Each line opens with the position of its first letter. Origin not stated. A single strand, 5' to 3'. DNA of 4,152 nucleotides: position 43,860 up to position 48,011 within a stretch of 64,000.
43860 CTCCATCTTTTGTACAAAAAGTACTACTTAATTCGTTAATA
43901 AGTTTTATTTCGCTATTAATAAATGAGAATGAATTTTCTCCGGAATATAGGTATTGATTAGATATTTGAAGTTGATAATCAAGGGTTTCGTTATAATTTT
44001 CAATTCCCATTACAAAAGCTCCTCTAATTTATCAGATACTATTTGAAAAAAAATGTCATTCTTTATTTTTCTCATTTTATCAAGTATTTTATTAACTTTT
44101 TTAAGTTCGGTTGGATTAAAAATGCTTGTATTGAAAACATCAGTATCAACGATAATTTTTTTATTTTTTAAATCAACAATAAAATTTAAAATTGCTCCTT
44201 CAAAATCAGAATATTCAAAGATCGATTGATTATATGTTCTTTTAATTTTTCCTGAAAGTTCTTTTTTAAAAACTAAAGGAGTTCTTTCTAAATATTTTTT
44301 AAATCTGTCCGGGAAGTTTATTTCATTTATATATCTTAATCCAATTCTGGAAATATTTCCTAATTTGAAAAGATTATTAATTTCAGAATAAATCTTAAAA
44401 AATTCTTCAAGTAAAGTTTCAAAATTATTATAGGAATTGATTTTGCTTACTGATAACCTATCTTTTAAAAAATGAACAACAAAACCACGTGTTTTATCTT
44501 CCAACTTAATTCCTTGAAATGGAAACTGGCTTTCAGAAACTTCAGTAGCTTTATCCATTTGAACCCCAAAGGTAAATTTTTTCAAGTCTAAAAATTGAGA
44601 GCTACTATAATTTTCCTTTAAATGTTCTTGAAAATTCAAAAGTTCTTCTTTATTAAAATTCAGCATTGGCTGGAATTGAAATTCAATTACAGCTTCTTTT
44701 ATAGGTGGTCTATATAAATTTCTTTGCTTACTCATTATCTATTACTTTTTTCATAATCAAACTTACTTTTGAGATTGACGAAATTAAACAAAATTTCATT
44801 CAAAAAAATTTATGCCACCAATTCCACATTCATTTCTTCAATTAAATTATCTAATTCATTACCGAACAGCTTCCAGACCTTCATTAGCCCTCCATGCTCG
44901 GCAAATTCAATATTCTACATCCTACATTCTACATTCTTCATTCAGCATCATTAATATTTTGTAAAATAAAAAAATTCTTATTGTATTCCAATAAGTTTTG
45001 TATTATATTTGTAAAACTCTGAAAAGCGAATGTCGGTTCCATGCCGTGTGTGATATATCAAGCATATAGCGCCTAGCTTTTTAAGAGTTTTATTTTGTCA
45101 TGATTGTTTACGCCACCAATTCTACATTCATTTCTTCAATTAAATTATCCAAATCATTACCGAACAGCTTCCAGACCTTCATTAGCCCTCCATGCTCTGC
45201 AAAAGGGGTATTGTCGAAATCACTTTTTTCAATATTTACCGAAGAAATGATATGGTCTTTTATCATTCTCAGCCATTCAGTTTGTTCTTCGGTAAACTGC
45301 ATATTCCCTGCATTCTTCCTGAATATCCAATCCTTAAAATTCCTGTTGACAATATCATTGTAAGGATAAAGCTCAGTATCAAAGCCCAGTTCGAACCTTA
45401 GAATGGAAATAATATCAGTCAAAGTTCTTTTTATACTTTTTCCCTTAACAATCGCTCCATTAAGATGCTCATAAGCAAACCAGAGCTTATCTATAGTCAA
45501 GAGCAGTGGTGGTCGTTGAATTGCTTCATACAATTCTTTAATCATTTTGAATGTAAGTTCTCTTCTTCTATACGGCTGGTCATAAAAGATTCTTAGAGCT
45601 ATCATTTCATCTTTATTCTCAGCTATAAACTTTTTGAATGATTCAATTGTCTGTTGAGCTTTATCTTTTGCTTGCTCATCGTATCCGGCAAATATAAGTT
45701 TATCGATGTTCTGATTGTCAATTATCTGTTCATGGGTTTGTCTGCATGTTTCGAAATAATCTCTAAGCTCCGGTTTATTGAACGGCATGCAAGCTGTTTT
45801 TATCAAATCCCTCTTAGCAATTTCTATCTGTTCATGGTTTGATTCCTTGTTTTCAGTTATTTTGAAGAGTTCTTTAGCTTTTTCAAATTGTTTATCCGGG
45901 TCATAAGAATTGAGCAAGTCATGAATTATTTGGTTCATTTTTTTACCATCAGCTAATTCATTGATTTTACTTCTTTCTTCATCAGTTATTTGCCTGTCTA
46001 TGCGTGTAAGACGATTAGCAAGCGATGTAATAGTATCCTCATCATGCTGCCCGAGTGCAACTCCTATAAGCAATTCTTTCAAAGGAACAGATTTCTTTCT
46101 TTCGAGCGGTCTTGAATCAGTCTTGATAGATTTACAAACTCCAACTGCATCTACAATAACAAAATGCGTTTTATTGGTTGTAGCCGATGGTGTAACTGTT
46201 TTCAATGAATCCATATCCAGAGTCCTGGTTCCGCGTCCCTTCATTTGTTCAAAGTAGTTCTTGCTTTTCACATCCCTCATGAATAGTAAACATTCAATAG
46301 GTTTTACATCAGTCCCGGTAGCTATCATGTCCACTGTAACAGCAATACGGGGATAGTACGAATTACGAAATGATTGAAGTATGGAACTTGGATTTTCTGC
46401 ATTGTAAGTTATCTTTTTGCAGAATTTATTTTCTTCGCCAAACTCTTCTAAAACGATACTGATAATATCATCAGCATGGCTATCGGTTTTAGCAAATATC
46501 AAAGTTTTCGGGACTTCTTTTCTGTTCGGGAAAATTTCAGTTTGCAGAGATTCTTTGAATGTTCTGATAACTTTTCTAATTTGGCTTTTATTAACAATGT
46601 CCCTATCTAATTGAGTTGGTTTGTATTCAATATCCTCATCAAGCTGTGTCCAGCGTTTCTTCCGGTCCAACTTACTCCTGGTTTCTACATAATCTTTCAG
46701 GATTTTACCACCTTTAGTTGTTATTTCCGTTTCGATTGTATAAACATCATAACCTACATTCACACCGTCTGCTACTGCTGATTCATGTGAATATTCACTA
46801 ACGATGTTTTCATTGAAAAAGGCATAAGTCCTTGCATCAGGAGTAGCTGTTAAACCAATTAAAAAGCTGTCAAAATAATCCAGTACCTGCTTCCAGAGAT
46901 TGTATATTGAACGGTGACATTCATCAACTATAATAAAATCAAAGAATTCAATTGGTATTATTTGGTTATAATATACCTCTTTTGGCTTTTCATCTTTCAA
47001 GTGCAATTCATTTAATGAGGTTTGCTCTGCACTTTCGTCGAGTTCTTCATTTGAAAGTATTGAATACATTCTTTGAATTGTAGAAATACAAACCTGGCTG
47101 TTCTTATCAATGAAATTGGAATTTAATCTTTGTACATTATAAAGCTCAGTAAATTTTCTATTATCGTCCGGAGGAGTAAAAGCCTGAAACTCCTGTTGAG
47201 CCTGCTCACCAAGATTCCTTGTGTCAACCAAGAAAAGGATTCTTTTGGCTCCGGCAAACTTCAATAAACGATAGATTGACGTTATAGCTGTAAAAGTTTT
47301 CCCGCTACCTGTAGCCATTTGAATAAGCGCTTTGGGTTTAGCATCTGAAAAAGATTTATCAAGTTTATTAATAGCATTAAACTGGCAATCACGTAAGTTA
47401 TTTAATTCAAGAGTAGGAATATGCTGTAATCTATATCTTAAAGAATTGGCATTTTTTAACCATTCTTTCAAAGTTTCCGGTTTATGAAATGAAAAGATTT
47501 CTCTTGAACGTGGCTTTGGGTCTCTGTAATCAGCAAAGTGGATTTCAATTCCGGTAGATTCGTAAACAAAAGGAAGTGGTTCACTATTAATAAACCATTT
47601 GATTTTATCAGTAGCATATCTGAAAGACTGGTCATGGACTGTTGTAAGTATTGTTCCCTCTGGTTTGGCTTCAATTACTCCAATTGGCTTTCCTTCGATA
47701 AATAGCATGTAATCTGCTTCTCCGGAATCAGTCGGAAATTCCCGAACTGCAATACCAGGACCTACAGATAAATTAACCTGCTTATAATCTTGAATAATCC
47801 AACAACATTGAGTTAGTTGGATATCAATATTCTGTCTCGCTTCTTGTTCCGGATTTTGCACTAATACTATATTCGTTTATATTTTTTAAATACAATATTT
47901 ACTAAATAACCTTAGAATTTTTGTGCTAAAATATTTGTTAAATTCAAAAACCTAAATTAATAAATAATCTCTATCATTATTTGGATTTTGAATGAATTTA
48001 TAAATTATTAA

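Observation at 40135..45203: Type I R-M operon acting as a cassette-capture site, with junctions made of hsdR-3' relics, hsdS-5' relics and heptamer arrays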

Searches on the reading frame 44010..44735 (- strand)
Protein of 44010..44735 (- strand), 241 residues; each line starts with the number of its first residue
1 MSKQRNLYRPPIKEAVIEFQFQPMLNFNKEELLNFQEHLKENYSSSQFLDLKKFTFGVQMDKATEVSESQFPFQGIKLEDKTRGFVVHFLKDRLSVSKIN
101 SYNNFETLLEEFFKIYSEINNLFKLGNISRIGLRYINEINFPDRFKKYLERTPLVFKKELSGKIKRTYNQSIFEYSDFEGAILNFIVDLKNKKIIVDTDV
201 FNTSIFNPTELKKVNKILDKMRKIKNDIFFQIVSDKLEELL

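Call 6: search_protein_families(library=pfam, proteins=[window:44010-44735:-], max_evalue=0.01)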
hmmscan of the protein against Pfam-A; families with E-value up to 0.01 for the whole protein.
window:44010-44735:- (241 aa): 1 family
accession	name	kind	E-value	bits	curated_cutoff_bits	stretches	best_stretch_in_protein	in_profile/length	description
PF15597.11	Imm59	-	0.0019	19.1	26.9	0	76-117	35-76/100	Immunity protein 59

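Call 21: find_encoding_contigs(protein=window:44010-44735:-, flank=10000, max_places=10)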
Protein window:44010-44735:- (241 aa): no gene with exactly this product is on record in the collection.

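Call 24: search_protein_families(library=padloc, proteins=[window:44010-44735:-], max_evalue=0.01)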
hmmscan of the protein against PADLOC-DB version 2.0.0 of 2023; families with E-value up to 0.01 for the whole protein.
window:44010-44735:- (241 aa): 0 families

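Call 25: search_protein_families(library=ncbifam, proteins=[window:44010-44735:-], max_evalue=0.01)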
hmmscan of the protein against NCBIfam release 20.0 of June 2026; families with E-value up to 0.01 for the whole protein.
window:44010-44735:- (241 aa): 1 family
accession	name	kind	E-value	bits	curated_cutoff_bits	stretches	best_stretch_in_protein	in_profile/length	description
TIGR04255.1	sporadTIGR04255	subfamily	5.7e-32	111.5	30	1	9-240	4-250/252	TIGR04255 family protein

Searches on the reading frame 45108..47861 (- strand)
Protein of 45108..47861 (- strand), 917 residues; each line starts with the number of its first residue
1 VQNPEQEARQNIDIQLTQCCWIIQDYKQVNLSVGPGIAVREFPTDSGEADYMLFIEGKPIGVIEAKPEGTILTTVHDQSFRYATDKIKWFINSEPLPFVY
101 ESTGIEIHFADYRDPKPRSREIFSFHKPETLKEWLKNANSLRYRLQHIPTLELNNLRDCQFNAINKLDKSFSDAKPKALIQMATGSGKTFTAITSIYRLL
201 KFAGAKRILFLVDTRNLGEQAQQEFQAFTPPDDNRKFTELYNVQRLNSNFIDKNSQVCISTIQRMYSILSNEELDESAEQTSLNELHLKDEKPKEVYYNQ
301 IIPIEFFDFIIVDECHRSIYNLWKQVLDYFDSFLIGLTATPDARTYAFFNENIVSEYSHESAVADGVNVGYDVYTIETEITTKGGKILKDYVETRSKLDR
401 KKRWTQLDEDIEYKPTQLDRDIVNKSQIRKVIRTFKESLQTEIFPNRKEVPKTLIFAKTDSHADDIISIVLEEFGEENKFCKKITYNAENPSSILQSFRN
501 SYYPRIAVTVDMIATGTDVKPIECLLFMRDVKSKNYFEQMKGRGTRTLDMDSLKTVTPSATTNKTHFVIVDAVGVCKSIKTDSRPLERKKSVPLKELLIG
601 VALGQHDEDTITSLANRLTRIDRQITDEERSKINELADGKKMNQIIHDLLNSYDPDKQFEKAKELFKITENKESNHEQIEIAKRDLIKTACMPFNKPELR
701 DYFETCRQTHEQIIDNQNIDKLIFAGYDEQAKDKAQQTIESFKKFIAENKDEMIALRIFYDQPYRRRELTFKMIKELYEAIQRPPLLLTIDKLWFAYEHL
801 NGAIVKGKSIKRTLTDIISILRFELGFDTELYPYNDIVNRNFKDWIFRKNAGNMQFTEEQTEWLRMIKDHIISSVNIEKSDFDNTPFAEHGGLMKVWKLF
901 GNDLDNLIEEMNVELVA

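Call 7: search_protein_families(library=pfam, proteins=[window:45108-47861:-], max_evalue=0.01)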
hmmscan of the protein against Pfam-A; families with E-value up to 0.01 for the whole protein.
window:45108-47861:- (917 aa): 6 families
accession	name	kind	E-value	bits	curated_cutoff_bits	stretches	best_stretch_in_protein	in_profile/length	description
PF08463.15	EcoEI_R_C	-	4.7e-39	134.5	24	1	736-915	1-162/163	EcoEI R protein C-terminal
PF04851.21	ResIII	-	1.5e-38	132.7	22.5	1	155-342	3-163/164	Type III restriction enzyme, res subunit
PF18766.7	SWI2_SNF2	-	5.9e-20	72.3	26.7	1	160-383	2-202/221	SWI2/SNF2 ATPase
PF00270.35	DEAD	-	3.7e-13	50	26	1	162-344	6-162/167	DEAD/DEAH box helicase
PF00271.37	Helicase_C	-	3.2e-06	27.8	23.5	1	439-546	6-108/110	Helicase conserved C-terminal domain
PF04313.20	HSDR_N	-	5.2e-05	23.6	25.1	1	46-116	125-196/198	Type I restriction enzyme R protein N terminus (HSDR_N)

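Call 9: find_related_loci(query=window:45108-47861:-, collection=genome_contigs, flank=10000)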
Query window:45108-47861:- (917 aa) in genome_contigs; peptide patterns used: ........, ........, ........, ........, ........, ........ (x = any residue, [..] = any of these).
600 stretches matched a pattern (row limit reached: there are more); 566 encode a relative of the query (tblastn E <= 1e-3); the best 80 are kept; 80 distinct loci.
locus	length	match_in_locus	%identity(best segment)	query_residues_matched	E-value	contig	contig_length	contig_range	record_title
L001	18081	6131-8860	74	5-917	0e+0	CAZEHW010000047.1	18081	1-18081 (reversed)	MAG TPA_asm: uncultured Hyphomicrobiales bacterium isolate SRP319275_co4_89 genome assembly, contig: NODE_1728_length_18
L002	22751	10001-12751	62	1-917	0e+0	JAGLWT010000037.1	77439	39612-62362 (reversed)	MAG: bacterium isolate RS_12_30 ZL285.bin.30.fa_37, whole genome shotgun sequence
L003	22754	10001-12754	59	1-917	0e+0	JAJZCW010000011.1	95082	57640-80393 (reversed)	MAG: Bacillota bacterium isolate JA4.bin15 NODE_211_length_95082_cov_2.324754, whole genome shotgun sequence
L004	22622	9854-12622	58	3-917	0e+0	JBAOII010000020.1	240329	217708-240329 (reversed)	MAG: Candidatus Competibacter sp. isolate AS_Ams2_Bin39 np2-np3_contig_35805, whole genome shotgun sequence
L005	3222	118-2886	60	4-915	0e+0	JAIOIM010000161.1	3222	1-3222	MAG: Ignavibacteriaceae bacterium isolate MAG_30 contig_64313, whole genome shotgun sequence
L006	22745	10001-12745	60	2-917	0e+0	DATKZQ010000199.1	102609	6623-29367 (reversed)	MAG TPA_asm: Desulfatiglandales bacterium isolate SMAG_U14249 k141_4266808, whole genome shotgun sequence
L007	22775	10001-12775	58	1-917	0e+0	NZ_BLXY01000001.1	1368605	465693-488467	Geomonas paludis strain Red736 sequence01, whole genome shotgun sequence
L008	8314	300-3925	60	4-917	0e+0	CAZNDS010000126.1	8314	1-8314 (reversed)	MAG TPA_asm: uncultured Ignavibacteriaceae bacterium isolate SRP257756_co1_124 genome assembly, contig: NODE_7921_length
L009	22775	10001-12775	58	1-917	0e+0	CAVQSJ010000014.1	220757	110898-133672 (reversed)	MAG: uncultured Gammaproteobacteria bacterium isolate MFD00032.bin.3.452 genome assembly, contig: contig_35963, whole ge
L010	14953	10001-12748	59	2-917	0e+0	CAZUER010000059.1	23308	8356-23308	MAG TPA_asm: uncultured Desulfohalobiaceae bacterium isolate SRP141376_co2_327 genome assembly, contig: NODE_4602_length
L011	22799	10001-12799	57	1-917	0e+0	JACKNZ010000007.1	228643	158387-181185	MAG: Moraxellaceae bacterium isolate HK-STAS-PROT-157 HK-STAS-PROT-157_7, whole genome shotgun sequence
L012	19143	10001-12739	59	2-917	0e+0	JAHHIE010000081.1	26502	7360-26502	MAG: Stenomitos rutilans HA7619-LM2 scaffold_377_c1, whole genome shotgun sequence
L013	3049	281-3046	57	3-917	0e+0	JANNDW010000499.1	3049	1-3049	MAG: Methylibium sp. isolate OTE_75_metabat_516_sub OTE_75_k141_2300888, whole genome shotgun sequence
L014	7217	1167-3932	60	1-917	0e+0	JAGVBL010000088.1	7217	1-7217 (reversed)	MAG: Ignavibacteriales bacterium isolate DeMMO6_29 c_000000000055, whole genome shotgun sequence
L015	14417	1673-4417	60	2-917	0e+0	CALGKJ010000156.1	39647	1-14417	MAG: uncultured Clostridia bacterium isolate N1_Bin_Bin_25_1 genome assembly, contig: c_000002006169, whole genome shotg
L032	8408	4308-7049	59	2-917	0e+0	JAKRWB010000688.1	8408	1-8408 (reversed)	MAG: ANME-2 cluster archaeon isolate MAG_011 MAG_011_Methanosarcinales_contig_7326393, whole genome shotgun sequence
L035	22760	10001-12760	59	4-917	0e+0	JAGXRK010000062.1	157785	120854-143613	MAG: Ignavibacterium sp. isolate CROMO_A_100 c_000000988582, whole genome shotgun sequence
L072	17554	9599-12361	59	2-917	0e+0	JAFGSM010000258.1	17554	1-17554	MAG: bacterium isolate Zod_Metabat.896 k87_14109091, whole genome shotgun sequence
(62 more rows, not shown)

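Call 19: find_encoding_contigs(protein=window:45108-47861:-, flank=10000, max_places=10)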
Protein window:45108-47861:- (917 aa): no gene with exactly this product is on record in the collection.

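Call 24: search_protein_families(library=padloc, proteins=[L001:12461-13345:+, L001:14664-15104:+], max_evalue=0.01)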
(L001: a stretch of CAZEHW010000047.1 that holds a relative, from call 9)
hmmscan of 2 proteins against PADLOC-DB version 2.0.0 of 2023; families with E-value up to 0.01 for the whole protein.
L001:12461-13345:+ (294 aa): 0 families

L001:14664-15104:+ (146 aa): 0 families

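Call 25: search_protein_families(library=ncbifam, proteins=[L001:12461-13345:+, L001:14664-15104:+], max_evalue=0.01)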
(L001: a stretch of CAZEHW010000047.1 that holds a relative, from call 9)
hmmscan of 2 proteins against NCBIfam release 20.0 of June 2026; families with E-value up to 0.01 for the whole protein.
L001:12461-13345:+ (294 aa): 0 families

L001:14664-15104:+ (146 aa): 0 families

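Call 33: find_related_loci(query=window:45108-47861:-, collection=metagenome_contigs, flank=10000)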
Query window:45108-47861:- (917 aa) in metagenome_contigs; peptide patterns used: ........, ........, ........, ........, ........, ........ (x = any residue, [..] = any of these).
600 stretches matched a pattern (row limit reached: there are more); 557 encode a relative of the query (tblastn E <= 1e-3); the best 80 are kept; 80 distinct loci.
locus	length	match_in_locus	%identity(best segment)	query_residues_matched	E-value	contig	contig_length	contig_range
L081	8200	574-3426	78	1-917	0e+0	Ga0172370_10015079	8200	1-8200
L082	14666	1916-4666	62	4-917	0e+0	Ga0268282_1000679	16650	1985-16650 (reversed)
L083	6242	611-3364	61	3-917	0e+0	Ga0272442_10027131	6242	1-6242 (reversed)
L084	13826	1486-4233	61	4-917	0e+0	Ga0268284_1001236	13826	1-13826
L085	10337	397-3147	60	4-917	0e+0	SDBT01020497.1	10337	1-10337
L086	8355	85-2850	58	3-917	0e+0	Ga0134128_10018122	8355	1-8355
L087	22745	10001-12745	60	2-917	0e+0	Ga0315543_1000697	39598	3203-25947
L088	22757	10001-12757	60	3-917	0e+0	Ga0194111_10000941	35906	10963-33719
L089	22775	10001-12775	58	3-917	0e+0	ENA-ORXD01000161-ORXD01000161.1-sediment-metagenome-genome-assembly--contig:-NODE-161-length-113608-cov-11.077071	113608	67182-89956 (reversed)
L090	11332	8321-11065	60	2-917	0e+0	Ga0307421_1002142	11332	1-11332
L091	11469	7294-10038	60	2-917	0e+0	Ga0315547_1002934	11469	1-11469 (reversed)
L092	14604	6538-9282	60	2-917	0e+0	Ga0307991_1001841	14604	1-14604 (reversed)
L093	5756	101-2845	59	2-917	0e+0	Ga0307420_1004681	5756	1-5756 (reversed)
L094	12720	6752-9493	58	2-917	0e+0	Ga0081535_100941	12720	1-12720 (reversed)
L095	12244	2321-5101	57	1-917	0e+0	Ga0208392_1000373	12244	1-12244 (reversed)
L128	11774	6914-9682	58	5-917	0e+0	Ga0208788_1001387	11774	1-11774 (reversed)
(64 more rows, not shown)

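Call 71: search_protein_families(library=pfam, proteins=[L035:12984-13364:+, L072:12635-12850:+, L128:9875-10291:+, L032:7049-7345:+, L032:7342-7707:+, L081:3431-4207:+, L081:4598-5899:+, L081:5896-6504:+, L035:13510-14376:+, L035:14837-15472:+], max_evalue=0.001)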
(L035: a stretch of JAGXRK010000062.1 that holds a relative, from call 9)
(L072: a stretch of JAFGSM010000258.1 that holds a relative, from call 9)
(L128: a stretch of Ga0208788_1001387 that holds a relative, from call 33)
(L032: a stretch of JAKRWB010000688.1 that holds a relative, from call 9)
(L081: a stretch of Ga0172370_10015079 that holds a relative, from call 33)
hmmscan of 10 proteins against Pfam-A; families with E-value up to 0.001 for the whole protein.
L035:12984-13364:+ (126 aa): 1 family
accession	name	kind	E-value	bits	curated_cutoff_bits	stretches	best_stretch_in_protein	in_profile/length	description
PF13366.12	PDDEXK_3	-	1.3e-39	135.6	22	1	6-118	2-116/117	PD-(D/E)XK nuclease superfamily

L072:12635-12850:+ (71 aa): 1 family
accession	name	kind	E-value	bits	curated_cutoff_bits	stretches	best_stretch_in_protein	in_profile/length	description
PF01541.30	GIY-YIG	-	1.8e-06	28.6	22.6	1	3-53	25-77/78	GIY-YIG catalytic domain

L128:9875-10291:+ (138 aa): 1 family
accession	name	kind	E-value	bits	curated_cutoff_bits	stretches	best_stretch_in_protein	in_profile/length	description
PF01541.30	GIY-YIG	-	2.2e-16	60.3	22.6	1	2-73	2-76/78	GIY-YIG catalytic domain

L032:7049-7345:+ (98 aa): 3 families
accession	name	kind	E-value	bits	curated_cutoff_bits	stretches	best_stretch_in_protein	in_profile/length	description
PF01909.29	NTP_transf_2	-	5.4e-16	59.2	21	1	16-96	5-91/93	Nucleotidyltransferase domain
PF18765.7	Polbeta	-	2.8e-11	43.9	26.9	1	16-96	4-85/93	Polymerase beta, Nucleotidyltransferase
PF22600.2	MTPAP-like_central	-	0.00053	20.5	27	0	18-64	32-77/139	Poly(A) RNA polymerase, mitochondrial-like, central palm domain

L032:7342-7707:+ (121 aa): 1 family
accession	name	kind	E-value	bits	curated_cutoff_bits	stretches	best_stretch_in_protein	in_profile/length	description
PF01934.22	HepT-like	-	1.4e-29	102.7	23.5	1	14-110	1-120/120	Ribonuclease HepT-like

L081:3431-4207:+ (258 aa): 1 family
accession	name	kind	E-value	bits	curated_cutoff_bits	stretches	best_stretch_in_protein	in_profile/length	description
PF12686.12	DUF3800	-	1.7e-12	48.7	21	1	5-214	2-147/149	Protein of unknown function (DUF3800)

L081:4598-5899:+ (433 aa): 2 families
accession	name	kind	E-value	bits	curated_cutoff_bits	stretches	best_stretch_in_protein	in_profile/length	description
PF13304.12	AAA_21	-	6.7e-36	125.3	27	1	51-363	3-303/304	AAA domain, putative AbiEii toxin, Type IV TA system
PF02463.25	SMC_N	-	9e-05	22.4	40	0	50-364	27-203/220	RecF/RecN/SMC N terminal domain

L081:5896-6504:+ (202 aa): 1 family
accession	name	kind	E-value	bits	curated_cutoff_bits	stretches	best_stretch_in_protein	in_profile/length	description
PF13707.11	RloB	-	1.4e-39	136.7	31.5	1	14-195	1-195/195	RloB-like protein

L035:13510-14376:+ (288 aa): 0 families

L035:14837-15472:+ (211 aa): 0 families
